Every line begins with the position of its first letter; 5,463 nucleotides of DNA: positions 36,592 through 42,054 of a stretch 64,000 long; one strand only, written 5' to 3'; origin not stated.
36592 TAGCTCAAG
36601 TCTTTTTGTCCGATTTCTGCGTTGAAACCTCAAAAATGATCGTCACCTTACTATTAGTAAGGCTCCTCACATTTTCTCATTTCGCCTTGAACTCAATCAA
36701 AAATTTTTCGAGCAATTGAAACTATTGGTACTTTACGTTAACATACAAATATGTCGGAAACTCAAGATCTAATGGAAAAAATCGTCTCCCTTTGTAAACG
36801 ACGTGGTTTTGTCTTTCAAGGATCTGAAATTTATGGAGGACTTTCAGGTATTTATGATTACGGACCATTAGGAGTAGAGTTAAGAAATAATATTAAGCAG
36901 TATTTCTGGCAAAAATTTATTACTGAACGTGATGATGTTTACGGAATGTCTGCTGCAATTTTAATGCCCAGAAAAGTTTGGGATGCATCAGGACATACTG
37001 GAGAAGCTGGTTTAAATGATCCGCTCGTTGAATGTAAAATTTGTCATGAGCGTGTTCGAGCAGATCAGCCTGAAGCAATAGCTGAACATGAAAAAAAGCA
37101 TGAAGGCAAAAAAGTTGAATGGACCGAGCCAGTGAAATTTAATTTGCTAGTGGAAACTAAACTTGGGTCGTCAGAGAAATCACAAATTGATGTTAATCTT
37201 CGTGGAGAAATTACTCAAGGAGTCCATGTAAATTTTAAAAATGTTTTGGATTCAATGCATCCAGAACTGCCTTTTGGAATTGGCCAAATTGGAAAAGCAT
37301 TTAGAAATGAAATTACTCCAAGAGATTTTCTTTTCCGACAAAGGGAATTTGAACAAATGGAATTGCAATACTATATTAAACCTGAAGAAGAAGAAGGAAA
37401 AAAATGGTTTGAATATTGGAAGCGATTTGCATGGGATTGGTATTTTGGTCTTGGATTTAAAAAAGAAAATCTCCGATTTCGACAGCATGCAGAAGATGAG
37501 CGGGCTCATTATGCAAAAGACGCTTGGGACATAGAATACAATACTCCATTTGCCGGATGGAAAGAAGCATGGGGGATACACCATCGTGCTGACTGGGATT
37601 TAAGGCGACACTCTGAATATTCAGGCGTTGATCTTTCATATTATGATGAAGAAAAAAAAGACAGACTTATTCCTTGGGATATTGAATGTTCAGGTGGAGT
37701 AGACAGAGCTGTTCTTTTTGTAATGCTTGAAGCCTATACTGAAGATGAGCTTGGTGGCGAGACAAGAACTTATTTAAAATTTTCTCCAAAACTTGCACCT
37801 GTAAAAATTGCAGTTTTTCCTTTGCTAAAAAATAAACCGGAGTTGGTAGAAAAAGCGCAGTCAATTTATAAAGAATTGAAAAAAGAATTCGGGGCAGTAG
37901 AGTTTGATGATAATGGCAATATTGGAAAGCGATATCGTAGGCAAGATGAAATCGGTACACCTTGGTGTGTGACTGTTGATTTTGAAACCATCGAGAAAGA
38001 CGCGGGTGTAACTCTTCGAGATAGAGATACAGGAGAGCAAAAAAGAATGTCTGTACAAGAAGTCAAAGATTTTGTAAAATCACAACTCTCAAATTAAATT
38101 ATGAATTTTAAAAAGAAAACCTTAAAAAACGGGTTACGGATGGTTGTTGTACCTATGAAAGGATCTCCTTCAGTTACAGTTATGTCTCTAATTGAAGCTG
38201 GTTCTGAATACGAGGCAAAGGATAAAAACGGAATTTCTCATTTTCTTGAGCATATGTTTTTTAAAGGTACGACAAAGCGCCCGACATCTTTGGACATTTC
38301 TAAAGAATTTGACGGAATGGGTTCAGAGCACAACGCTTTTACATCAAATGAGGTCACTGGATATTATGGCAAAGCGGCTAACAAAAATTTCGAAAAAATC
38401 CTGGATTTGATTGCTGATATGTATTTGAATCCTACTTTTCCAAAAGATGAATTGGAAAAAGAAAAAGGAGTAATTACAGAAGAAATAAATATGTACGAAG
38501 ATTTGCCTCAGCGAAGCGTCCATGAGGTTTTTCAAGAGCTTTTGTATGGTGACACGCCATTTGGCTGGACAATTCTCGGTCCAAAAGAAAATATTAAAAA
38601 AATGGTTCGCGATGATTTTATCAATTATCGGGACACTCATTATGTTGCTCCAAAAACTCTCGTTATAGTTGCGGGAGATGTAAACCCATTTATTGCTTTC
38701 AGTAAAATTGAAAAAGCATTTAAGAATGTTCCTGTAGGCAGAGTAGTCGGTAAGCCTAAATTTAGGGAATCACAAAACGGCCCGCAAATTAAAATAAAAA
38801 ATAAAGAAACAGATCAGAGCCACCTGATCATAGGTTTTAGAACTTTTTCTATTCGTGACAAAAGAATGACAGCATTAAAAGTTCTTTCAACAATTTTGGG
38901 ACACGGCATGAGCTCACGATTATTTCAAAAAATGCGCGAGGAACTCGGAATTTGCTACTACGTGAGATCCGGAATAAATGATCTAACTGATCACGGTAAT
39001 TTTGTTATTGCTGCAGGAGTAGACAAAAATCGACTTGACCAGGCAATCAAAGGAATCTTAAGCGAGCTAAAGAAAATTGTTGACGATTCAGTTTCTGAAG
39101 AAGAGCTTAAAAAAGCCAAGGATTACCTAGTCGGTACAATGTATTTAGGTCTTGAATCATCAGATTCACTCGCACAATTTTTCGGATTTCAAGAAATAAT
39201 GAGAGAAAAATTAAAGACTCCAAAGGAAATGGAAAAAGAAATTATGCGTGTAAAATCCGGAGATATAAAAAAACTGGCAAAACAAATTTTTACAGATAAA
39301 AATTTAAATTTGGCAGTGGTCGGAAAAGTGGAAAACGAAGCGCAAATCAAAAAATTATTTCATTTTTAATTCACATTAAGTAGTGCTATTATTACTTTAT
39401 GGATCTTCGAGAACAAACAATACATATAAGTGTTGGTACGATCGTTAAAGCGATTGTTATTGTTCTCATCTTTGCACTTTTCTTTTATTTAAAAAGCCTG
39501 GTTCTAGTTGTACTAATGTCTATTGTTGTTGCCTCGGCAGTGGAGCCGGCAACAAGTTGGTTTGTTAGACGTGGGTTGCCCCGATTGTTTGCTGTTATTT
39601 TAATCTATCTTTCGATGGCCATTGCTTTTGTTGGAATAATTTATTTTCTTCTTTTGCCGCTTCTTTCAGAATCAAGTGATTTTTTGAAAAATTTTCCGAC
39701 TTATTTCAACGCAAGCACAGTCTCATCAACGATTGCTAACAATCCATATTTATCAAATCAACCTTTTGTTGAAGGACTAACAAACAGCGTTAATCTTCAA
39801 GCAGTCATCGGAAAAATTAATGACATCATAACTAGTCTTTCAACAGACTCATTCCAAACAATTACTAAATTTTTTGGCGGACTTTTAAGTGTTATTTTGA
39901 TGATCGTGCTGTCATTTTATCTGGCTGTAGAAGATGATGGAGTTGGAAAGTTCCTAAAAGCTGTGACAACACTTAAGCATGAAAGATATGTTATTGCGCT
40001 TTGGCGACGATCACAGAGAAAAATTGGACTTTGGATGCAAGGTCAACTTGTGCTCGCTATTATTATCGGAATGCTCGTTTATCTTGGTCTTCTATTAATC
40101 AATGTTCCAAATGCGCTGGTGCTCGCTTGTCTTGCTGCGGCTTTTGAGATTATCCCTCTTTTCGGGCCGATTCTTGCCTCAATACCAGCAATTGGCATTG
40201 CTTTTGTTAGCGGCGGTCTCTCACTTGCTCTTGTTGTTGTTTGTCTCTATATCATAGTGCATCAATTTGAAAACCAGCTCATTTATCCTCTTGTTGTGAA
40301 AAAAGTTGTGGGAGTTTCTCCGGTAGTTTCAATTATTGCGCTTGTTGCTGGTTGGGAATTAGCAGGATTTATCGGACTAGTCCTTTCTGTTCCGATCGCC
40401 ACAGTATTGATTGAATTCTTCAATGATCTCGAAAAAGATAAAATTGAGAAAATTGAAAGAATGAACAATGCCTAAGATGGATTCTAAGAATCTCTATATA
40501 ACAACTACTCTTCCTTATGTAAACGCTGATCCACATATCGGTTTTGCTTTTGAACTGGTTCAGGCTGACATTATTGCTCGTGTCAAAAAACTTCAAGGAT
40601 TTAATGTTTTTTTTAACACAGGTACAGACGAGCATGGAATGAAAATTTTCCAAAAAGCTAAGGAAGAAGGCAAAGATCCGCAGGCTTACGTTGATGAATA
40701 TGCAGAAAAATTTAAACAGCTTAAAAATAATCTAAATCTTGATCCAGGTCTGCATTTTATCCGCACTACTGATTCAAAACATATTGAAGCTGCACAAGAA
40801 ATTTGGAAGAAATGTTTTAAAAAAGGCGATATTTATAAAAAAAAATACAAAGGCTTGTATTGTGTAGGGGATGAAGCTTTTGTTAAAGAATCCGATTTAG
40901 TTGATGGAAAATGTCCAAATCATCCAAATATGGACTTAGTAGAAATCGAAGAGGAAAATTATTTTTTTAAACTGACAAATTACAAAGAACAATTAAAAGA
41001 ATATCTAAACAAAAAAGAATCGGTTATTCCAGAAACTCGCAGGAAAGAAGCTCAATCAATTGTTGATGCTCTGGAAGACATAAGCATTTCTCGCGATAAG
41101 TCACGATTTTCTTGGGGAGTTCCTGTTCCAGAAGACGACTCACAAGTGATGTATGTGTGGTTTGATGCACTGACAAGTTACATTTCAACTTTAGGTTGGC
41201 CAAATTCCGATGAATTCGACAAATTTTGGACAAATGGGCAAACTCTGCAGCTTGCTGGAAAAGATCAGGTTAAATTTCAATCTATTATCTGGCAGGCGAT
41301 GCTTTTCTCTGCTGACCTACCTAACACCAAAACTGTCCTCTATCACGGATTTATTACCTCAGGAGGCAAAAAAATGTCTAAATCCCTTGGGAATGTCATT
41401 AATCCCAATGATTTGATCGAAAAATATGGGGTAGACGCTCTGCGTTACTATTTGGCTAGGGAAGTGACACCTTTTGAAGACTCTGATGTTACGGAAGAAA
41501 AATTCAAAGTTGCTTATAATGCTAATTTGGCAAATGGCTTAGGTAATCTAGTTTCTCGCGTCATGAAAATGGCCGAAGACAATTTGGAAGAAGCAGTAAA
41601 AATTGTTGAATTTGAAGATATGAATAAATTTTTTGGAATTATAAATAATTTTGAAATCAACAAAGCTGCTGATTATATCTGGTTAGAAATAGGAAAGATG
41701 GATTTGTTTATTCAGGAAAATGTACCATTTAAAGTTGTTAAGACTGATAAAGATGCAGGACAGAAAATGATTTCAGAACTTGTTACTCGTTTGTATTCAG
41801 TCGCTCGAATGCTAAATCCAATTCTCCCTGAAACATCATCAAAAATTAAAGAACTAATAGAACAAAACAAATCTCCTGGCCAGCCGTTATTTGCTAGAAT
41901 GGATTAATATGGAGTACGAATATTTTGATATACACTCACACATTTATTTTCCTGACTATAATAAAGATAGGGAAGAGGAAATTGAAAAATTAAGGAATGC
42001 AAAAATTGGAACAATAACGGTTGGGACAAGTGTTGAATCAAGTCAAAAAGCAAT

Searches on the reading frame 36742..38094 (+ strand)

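Call 48: search_protein_families(library=pfam, proteins=[window:36742-38094:+], max_evalue=0.001)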
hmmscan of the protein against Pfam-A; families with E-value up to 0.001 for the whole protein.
window:36742-38094:+ (451 aa): 2 families
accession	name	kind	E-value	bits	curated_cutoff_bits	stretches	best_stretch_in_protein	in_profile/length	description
PF03129.25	HGTP_anticodon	-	5.3e-23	81.4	21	1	355-447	1-93/94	Anticodon binding domain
PF00587.30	tRNA-synt_2b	-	5.5e-07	30.3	29.3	1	165-269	25-123/179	tRNA synthetase class II core domain (G, H, P, S and T)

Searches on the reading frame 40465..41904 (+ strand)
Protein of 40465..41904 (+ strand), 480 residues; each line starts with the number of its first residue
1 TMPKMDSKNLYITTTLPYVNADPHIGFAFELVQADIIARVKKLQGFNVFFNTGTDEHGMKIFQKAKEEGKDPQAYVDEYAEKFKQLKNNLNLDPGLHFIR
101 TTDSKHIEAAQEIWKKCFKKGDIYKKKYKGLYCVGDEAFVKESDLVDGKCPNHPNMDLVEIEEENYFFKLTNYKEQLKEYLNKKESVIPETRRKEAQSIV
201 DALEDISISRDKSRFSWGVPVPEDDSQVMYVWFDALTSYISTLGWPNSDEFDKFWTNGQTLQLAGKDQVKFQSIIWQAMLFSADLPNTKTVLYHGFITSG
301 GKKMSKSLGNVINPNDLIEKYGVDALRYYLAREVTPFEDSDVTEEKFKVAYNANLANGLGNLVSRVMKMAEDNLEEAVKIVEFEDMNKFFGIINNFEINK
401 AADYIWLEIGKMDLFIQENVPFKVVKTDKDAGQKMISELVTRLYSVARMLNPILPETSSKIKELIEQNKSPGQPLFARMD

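Call 48: search_protein_families(library=pfam, proteins=[window:40465-41904:+], max_evalue=0.001)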
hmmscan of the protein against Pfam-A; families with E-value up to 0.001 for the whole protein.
window:40465-41904:+ (480 aa): 4 families
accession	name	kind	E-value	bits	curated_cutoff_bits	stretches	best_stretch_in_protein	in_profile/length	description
PF09334.17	tRNA-synt_1g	-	7.8e-100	334.8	20.1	2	162-367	180-391/391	tRNA synthetases class I (M)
PF00133.28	tRNA-synt_1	-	3.2e-39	135.3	22.7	2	225-334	295-405/414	tRNA synthetases class I (I, L, M and V)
PF01406.26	tRNA-synt_1e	-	5e-19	69.2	27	2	16-163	16-155/301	tRNA synthetases class I (C) catalytic domain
PF01921.24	tRNA-synt_1f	-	2.1e-06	27.3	27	1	264-333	240-312/360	tRNA synthetases class I (K)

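Call 51: search_solved_structures(query=window:40474-41901:+, show_alignments=1, max_evalue=1e-20)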
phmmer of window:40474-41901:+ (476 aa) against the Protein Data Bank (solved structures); distinct sequences matched with E-value up to 1e-20: 32.
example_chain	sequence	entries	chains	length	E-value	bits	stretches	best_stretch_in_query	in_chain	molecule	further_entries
1a8h_A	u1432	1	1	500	2.7e-99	336.3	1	5-460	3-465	METHIONYL-TRNA SYNTHETASE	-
3vu8_A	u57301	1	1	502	2.8e-99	336.3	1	5-460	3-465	Methionine--tRNA ligase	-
1woy_A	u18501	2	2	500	9.8e-99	334.5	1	5-460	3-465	Methionyl-tRNA synthetase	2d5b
2d54_A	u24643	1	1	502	4.9e-98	332.2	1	5-460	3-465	Methionyl-tRNA synthetase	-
2csx_A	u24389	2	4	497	1.5e-95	324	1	5-462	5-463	Methionyl-tRNA synthetase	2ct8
4dlp_A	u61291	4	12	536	8.8e-93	314.9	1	3-375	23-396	Aminoacyl-tRNA synthetase, class I:Aminoacyl-tRNA synthetase, class Ia:Methionyl-tRNA synt | Methionine--tRNA ligase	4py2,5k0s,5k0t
5xet_C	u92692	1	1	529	3e-91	309.8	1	5-474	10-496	Methionine--tRNA ligase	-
5xgq_B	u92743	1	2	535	3.1e-91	309.8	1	5-474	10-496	Methionine-tRNA ligase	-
6ax8_A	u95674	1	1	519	3.7e-91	309.5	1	5-474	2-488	Methionine-tRNA ligase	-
2x1l_A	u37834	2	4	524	2.9e-89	303.3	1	4-464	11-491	METHIONYL-TRNA SYNTHETASE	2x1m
4qrd_A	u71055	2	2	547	5.8e-87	295.7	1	4-463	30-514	Methionyl-tRNA synthetase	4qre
7wpi_A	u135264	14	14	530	8.9e-87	295.1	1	5-463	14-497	Methionine--tRNA ligase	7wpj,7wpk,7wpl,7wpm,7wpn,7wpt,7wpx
9shc_A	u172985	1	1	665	3.4e-83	283.3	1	2-458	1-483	Methionine--tRNA ligase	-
3kfl_A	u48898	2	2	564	2e-79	270.9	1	5-460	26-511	Methionyl-tRNA synthetase | Putative methionyl-tRNA synthetase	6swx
5nfh_A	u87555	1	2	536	2e-73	251.1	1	5-460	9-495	Methionyl-tRNA synthetase, putative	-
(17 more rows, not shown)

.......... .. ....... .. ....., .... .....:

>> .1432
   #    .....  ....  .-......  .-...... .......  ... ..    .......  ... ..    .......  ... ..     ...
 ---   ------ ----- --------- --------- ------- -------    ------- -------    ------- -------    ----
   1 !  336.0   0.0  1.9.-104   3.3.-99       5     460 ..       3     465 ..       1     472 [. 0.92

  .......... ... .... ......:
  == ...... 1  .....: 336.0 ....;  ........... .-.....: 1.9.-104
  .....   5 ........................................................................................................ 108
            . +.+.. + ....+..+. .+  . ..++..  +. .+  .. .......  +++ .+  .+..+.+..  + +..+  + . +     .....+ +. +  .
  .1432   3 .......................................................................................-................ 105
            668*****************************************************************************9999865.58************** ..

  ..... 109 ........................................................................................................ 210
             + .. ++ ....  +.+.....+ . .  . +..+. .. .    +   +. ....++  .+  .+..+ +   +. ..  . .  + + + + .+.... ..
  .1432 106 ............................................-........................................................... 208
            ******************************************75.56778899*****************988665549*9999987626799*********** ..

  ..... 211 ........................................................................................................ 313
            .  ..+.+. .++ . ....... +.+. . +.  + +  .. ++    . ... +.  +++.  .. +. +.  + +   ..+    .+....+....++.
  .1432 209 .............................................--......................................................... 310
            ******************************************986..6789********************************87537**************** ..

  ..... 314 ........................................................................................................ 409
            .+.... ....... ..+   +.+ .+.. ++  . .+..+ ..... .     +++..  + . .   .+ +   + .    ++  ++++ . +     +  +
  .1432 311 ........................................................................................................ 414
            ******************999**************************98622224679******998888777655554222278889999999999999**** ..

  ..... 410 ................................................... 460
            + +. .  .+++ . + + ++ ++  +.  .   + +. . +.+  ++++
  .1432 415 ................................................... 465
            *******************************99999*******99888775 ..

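Call 58: search_protein_representatives(protein=window:40474-41901:+)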
Query: 476 residues. Proteins with E-value up to 0.001 (for the whole library): 21203; up to 1e-10: 9388; up to 1e-30: 2430. The best 150 are listed.
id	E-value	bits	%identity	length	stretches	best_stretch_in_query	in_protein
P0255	1.7e-157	541.4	55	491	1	4-475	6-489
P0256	4.4e-157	540.1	55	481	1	6-474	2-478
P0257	2.3e-131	455.3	51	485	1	4-440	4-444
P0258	1.1e-130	453.1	58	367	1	4-367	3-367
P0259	4.8e-128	444.4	47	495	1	2-475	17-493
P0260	2.5e-123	428.8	49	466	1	6-460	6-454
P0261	1.8e-119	416.1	45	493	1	6-475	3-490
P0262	6.4e-119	414.3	53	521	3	4-276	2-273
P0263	9.4e-119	413.7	64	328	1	73-362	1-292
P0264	9.8e-118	410.4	44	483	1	6-466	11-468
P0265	1.0e-115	403.7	60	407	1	4-322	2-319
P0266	1.4e-115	403.3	47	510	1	4-465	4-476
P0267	5.8e-115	401.2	46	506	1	6-470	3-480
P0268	1.4e-113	396.7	44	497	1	5-475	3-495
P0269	2.2e-113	396.1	43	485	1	5-475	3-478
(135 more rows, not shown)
